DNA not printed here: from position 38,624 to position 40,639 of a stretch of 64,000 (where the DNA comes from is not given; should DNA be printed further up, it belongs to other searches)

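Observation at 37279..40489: Candidate CMP-nonulosonate transferase followed by a GT-C at the operon end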

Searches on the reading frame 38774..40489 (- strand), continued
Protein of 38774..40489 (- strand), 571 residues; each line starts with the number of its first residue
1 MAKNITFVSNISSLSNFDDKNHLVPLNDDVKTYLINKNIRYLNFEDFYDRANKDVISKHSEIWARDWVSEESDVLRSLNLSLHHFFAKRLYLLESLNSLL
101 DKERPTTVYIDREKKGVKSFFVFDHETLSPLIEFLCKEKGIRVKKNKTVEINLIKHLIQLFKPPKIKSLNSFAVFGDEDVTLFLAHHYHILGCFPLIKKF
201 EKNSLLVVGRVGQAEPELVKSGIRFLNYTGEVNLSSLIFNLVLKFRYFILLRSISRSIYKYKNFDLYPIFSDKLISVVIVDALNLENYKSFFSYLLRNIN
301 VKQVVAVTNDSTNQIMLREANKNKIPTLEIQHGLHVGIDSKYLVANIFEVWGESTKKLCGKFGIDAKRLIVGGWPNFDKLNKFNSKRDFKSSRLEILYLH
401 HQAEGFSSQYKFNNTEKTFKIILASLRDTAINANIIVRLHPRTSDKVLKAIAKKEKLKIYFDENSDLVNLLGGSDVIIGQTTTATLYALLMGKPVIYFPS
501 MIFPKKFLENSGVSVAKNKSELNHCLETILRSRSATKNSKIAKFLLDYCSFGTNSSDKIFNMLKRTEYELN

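Call 35: search_solved_structures(query=A2, max_evalue=10, show_alignments=4)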
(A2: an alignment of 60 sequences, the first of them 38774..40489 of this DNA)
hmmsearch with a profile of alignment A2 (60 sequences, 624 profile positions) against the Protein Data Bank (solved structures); distinct sequences matched with E-value up to 10: 34.
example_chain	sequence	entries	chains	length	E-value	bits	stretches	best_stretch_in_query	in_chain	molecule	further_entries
9wde_A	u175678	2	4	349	1e-12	50.5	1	377-594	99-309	Processive diacylglycerol beta-glucosyltransferase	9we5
8qoy_A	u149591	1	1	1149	4e-12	48.6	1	406-616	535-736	TagF-like capsule polymerase Cps3D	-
8va1_A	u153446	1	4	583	3.2e-11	45.6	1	399-614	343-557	Teichoic acid ribitol-phosphate polymerase TarL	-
5enz_A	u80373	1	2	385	5.1e-07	31.7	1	325-617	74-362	UDP-GlcNAc 2-epimerase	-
3ot5_A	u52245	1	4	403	7.4e-07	31.2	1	393-593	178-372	UDP-N-acetylglucosamine 2-epimerase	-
8ahe_A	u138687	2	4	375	8.1e-07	31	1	328-619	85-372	UDP-N-acetylglucosamine 2-epimerase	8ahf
3beo_A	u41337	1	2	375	8.2e-07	31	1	328-619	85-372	UDP-N-acetylglucosamine 2-epimerase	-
4fkz_A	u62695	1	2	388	3.7e-06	28.9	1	394-594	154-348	UDP-N-acetylglucosamine 2-epimerase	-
1o6c_A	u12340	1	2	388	3.7e-06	28.9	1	394-594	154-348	UDP-N-acetylglucosamine 2-epimerase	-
6mgb_A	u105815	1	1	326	1.5e-05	26.8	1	439-546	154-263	Capsular polysaccharide export system protein KpsC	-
8fuw_A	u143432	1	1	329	7.2e-05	24.6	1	439-545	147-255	Capsule polysaccharide export protein KpsC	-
6mgc_A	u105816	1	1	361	7.6e-05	24.5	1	439-545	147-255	Capsule polysaccharide export protein KpsC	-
8sxv_A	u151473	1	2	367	0.00012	23.9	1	326-492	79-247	UDP-2,3-diacetamido-2,3-dideoxy-glucuronic acid-2-epimerase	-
8sxy_A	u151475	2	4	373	0.00012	23.8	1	326-492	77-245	UDP-2,3-diacetamido-2,3-dideoxy-glucuronic acid-2-epimerase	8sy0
3dzc_A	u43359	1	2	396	0.00015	23.6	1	327-594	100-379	UDP-N-acetylglucosamine 2-epimerase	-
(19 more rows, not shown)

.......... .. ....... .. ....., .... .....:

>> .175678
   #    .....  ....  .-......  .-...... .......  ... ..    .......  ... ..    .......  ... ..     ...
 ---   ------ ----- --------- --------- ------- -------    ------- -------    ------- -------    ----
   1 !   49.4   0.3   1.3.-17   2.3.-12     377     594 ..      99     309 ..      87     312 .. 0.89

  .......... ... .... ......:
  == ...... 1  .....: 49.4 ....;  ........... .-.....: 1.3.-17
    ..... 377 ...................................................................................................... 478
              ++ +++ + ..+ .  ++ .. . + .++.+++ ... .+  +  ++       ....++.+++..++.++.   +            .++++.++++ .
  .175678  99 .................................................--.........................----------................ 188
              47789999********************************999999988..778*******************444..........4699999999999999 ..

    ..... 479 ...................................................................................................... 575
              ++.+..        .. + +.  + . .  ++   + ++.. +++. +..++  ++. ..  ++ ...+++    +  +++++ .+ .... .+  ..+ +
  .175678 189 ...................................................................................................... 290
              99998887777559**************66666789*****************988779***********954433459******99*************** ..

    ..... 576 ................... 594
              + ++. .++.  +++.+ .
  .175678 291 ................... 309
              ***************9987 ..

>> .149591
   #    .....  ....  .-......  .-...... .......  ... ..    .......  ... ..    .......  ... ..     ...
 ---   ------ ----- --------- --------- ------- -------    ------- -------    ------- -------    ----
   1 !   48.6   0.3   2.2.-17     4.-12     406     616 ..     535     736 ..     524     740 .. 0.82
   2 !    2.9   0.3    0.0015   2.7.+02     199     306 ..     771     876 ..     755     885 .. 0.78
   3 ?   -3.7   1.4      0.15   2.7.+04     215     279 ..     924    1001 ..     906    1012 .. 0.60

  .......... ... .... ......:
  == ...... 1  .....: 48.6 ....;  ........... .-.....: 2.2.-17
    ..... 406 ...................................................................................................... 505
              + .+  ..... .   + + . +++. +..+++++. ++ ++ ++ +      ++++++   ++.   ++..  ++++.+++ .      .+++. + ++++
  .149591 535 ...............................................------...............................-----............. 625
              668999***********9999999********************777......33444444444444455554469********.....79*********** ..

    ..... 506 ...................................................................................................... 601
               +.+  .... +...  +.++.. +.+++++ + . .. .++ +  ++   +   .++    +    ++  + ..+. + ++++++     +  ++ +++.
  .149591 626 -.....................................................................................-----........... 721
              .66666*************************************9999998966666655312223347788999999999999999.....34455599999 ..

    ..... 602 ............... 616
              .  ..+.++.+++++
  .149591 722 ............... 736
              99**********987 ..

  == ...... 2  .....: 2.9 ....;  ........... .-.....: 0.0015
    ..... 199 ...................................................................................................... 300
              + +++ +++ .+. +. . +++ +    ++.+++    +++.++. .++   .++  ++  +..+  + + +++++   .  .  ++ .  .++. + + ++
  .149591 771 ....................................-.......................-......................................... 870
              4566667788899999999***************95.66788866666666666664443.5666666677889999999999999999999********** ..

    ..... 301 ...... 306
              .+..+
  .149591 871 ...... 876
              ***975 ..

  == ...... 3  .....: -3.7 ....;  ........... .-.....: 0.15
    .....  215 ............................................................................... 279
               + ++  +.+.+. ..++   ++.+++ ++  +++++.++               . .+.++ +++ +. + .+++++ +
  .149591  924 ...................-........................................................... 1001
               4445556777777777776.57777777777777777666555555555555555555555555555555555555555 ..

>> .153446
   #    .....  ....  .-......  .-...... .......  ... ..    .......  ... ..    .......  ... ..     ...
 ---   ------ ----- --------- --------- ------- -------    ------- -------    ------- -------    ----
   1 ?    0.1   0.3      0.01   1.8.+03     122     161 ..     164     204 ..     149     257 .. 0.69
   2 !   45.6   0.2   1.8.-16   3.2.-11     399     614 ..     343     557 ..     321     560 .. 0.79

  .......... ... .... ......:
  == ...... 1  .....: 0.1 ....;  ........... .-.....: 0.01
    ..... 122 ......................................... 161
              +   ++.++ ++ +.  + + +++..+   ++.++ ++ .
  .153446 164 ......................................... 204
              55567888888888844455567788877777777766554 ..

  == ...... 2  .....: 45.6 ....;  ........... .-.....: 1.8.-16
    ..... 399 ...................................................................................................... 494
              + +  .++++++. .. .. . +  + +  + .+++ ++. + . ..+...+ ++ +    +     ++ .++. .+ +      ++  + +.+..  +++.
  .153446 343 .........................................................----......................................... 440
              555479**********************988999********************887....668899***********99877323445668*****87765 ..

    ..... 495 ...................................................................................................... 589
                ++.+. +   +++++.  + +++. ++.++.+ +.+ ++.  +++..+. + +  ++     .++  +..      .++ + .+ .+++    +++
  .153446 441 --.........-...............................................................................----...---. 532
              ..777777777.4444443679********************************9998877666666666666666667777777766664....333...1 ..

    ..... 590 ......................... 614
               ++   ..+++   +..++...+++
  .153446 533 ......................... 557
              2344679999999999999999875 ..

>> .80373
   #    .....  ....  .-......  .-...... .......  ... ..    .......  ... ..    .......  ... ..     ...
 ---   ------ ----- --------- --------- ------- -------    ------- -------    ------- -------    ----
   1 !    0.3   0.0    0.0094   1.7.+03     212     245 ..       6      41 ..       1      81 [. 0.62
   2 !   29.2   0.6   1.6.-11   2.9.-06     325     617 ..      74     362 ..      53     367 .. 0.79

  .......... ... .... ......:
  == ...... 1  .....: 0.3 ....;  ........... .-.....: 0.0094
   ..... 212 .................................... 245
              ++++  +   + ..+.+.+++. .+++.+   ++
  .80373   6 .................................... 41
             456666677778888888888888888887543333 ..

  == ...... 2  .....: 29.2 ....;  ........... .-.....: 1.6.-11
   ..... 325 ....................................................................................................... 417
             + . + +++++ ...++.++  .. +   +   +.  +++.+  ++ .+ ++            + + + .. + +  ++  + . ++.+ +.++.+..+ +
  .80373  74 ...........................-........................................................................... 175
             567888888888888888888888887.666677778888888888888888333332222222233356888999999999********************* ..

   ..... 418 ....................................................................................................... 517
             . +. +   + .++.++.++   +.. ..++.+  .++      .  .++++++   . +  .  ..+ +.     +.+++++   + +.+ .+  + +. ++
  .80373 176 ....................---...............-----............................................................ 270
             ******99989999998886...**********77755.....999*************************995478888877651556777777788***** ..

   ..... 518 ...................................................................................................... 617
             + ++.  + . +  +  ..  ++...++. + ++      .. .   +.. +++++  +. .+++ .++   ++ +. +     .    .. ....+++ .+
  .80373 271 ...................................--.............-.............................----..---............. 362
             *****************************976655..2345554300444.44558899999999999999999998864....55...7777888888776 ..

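Call 36: search_protein_families(library=ncbifam, alignment_id=A2, max_evalue=0.001)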
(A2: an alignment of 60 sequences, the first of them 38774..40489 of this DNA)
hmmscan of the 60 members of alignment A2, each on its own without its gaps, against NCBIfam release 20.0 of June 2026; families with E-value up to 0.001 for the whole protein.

A. member 1, window:38774-40489:- (571 aa): 2 families
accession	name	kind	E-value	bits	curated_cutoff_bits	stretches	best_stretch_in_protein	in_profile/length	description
NF046086.1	BFO_1060_trans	domain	1.5e-11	44.1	200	1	353-535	147-327/365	BFO_1060 family glycosyltransferase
TIGR04396.2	surf_polysacc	subfamily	5.6e-09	35.7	125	1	376-565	165-361/427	surface carbohydrate biosynthesis protein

B. families by the number of members that match (of 60 scanned): 15 families
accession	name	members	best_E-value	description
TIGR04396.2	surf_polysacc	56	9.3e-33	surface carbohydrate biosynthesis protein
NF046086.1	BFO_1060_trans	54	3.7e-38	BFO_1060 family glycosyltransferase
TIGR00236.1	wecB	25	2.6e-13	non-hydrolyzing UDP-N-acetylglucosamine 2-epimerase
TIGR04326.1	O_ant_LIC13510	13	3.6e-08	TIGR04326 family surface carbohydrate biosynthesis protein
NF010135.0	PRK13609.1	12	1.8e-09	diglucosyl diacylglycerol synthase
TIGR03568.1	NeuC_NnaA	10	3.6e-08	UDP-N-acetylglucosamine 2-epimerase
TIGR00215.1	lpxB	7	1.8e-07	lipid-A-disaccharide synthase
NF041711.1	TagprimaseTarB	6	1.4e-08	teichoic acid glycerol-phosphate primase TarB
NF010134.0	PRK13608.1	3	8.1e-08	diglucosyl diacylglycerol synthase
NF050054.1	CapPschMdfirKpsS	3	7.4e-07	capsule polysaccharide modification protein KpsS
TIGR04331.1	o_ant_LIC12162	3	1.6e-05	LIC12162 family transferase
NF041712.1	techglyph_taseTarF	2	4.9e-08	teichoic acid glycerol-phosphate transferase TarF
NF053787.1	GlcN_PG_synth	1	5.6e-05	N-acetylglucosaminyl phosphatidylglycerol synthase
TIGR03999.1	thiol_BshA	1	0.00039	N-acetyl-alpha-D-glucosaminyl L-malate synthase BshA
TIGR04372.1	glycosyl_04372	1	0.00069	TIGR04372 family glycosyltransferase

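Call 47: find_homologous_proteins(query=A2, max_evalue=1e-10)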
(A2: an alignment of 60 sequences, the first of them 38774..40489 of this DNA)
Query A2 (60 sequences) (571 aa, profile of the alignment): 12 proteins with E <= 1e-10 among 8000 candidates.
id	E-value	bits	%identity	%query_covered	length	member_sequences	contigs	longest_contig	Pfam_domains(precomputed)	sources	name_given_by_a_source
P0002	1.2e-171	590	34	98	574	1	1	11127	-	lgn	-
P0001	2.3e-168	580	36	91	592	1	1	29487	-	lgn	-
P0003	1.1e-159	551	32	98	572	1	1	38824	-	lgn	-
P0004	9.2e-155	535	32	93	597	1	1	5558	-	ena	-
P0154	1.1e-73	267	27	32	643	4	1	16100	PF02350.26,PF04464.21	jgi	-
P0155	2.2e-52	196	26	32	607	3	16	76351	PF27859.1,PF02350.26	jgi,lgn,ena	-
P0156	1.2e-20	92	22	42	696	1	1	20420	-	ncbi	-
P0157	1.3e-16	78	23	24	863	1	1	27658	PF27859.1,PF02348.26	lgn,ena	-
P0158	2.7e-15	74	26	26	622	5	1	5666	-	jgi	-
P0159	4.8e-15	73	-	-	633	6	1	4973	-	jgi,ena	jgi:hypothetical protein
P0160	6.2e-14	69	34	12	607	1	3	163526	-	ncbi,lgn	-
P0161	1.0e-10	59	-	-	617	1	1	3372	-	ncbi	-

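Call 48: search_protein_families(library=pfam, proteins=[P0154, P0155, P0156, P0157, P0158, P0160], max_evalue=0.01)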
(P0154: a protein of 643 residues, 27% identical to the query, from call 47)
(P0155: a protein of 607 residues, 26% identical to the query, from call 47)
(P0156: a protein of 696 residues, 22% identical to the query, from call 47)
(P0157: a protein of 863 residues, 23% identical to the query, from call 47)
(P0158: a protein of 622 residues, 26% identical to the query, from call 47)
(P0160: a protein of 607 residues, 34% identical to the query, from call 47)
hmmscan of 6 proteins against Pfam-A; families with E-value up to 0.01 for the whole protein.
P0154 (643 aa): 5 families
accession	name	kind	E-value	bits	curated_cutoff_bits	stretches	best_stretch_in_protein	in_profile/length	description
PF04464.20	Glyphos_transf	-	2.5e-10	40.3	22.1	1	369-636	93-366/367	CDP-Glycerol:Poly(glycerophosphate) glycerophosphotransferase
PF02350.25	Epimerase_2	-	1.9e-08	34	30.6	1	412-635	125-346/347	UDP-N-acetylglucosamine 2-epimerase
PF00534.26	Glycos_transf_1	-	3.4e-05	23.9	26.4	1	456-607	3-162/172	Glycosyl transferases group 1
PF13692.12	Glyco_trans_1_4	-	3.8e-05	24.4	27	1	471-603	4-142/142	Glycosyl transferases group 1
PF05159.20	Capsule_synth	-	0.00047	20.1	20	1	502-568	189-261/310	Capsule polysaccharide biosynthesis protein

P0155 (607 aa): 1 family
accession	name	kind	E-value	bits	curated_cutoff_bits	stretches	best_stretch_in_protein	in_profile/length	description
PF02350.25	Epimerase_2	-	3e-05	23.5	30.6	1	399-571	138-319/347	UDP-N-acetylglucosamine 2-epimerase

P0156 (696 aa): 2 families
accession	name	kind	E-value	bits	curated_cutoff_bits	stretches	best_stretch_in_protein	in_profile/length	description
PF00535.33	Glycos_transf_2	-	4.3e-05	23.9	23.3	1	429-546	1-119/168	Glycosyl transferase family 2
PF05159.20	Capsule_synth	-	0.00067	19.7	20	1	251-353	172-276/310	Capsule polysaccharide biosynthesis protein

P0157 (863 aa): 2 families
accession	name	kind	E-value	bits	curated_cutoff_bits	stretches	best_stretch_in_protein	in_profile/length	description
PF02348.25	CTP_transf_3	-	1.5e-27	97.3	22.6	1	4-202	1-199/217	Cytidylyltransferase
PF12804.13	NTP_transf_3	-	0.00032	21.4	27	1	10-116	11-111/160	MobA-like NTP transferase domain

P0158 (622 aa): 3 families
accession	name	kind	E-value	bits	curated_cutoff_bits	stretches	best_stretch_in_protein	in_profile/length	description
PF02350.25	Epimerase_2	-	0.00014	21.3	30.6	1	405-574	134-317/347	UDP-N-acetylglucosamine 2-epimerase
PF20471.4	DUF6716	-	0.0003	20.3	27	1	483-539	227-283/342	Putative glycosyltransferase (DUF6716)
PF00534.26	Glycos_transf_1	-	0.00051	20.1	26.4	1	438-542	10-125/172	Glycosyl transferases group 1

P0160 (607 aa): 0 families

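Call 50: find_encoding_contigs(protein=P0157, flank=10000, max_places=2)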
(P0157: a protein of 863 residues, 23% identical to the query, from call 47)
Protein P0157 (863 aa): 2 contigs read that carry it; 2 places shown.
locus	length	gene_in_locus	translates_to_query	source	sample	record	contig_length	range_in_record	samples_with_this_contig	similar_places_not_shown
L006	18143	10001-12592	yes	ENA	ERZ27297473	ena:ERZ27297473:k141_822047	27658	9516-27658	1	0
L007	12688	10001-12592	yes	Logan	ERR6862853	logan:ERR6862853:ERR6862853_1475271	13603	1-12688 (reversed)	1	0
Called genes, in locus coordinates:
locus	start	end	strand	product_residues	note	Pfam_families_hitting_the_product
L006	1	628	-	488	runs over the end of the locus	PF02310:B12-binding (weak), PF04055:Radical_SAM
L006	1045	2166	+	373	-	PF00155:Aminotran_1_2 (weak), PF01041:DegT_DnrJ_EryC1, PF01212:Beta_elim_lyase (weak)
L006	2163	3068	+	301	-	PF01073:3Beta_HSD, PF01370:Epimerase, PF02719:Polysacc_synt_2, PF04321:RmlD_sub_bind, PF13460:NAD_binding_10, PF16363:GDP_Man_Dehyd, PF07993:NAD_binding_4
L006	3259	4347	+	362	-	PF04055:Radical_SAM, PF13353:Fer4_12 (weak), PF13186:SPASM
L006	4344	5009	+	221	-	PF02585:PIG-L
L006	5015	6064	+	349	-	PF04101:Glyco_tran_28_C (faint), PF02350:Epimerase_2 (weak)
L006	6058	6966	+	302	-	PF01073:3Beta_HSD, PF01370:Epimerase, PF04321:RmlD_sub_bind, PF13460:NAD_binding_10, PF16363:GDP_Man_Dehyd, PF02719:Polysacc_synt_2, PF07993:NAD_binding_4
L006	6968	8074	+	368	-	PF00155:Aminotran_1_2 (faint), PF01041:DegT_DnrJ_EryC1, PF01212:Beta_elim_lyase (weak)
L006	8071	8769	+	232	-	PF08889:WbqC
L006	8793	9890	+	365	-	PF03102:NeuB, PF08666:SAF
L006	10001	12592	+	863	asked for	PF02348:CTP_transf_3, PF27859:LIC12162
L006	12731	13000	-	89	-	-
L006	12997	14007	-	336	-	PF01609:DDE_Tnp_1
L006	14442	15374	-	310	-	PF00535:Glycos_transf_2, PF10111:Glyco_tranf_2_2 (faint), PF13641:Glyco_tranf_2_3 (weak)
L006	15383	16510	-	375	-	PF01041:DegT_DnrJ_EryC1, PF00155:Aminotran_1_2 (weak), PF01053:Cys_Met_Meta_PP (faint), PF01212:Beta_elim_lyase (faint)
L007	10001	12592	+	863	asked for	PF02348:CTP_transf_3, PF27859:LIC12162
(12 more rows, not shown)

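Call 51: find_encoding_contigs(protein=P0155, flank=8000, max_places=2)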
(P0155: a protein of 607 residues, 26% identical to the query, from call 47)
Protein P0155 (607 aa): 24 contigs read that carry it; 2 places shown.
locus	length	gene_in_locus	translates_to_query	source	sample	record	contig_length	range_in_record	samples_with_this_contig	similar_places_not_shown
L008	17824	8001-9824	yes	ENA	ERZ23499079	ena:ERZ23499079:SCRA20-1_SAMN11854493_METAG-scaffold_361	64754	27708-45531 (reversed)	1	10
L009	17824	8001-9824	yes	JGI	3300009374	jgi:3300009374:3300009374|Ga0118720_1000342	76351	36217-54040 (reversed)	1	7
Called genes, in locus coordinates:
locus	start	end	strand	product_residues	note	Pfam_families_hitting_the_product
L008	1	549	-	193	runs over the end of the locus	PF13302:Acetyltransf_3, PF13420:Acetyltransf_4 (faint), PF00583:Acetyltransf_1 (weak)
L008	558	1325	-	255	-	PF05711:TylF, PF13578:Methyltransf_24 (weak)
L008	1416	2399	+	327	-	PF00389:2-Hacid_dh, PF02826:2-Hacid_dh_C, PF03446:NAD_binding_2 (weak)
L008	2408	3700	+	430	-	PF00884:Sulfatase, PF01663:Phosphodiest (faint), PF01676:Metalloenzyme (faint), PF16347:SGSH_C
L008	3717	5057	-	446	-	PF13483:Lactamase_B_3, PF12706:Lactamase_B_2 (weak)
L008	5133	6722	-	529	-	-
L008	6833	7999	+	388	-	PF01041:DegT_DnrJ_EryC1, PF00155:Aminotran_1_2 (weak)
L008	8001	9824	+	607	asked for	PF27859:LIC12162 (weak), PF02350:Epimerase_2 (faint)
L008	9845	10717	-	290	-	PF13489:Methyltransf_23, PF08241:Methyltransf_11, PF08242:Methyltransf_12, PF13649:Methyltransf_25, PF13847:Methyltransf_31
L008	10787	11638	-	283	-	PF00483:NTP_transferase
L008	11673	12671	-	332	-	PF04101:Glyco_tran_28_C (weak)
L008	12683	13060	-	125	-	PF25084:LbH_EIF2B (faint), PF25087:GMPPB_C (faint), PF00132:Hexapep, PF14602:Hexapep_2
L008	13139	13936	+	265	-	PF00106:adh_short, PF01370:Epimerase (weak), PF08659:KR (weak), PF13561:adh_short_C2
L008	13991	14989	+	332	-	PF03102:NeuB, PF08666:SAF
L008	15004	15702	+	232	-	PF02348:CTP_transf_3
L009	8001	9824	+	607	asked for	PF27859:LIC12162 (weak), PF02350:Epimerase_2 (faint)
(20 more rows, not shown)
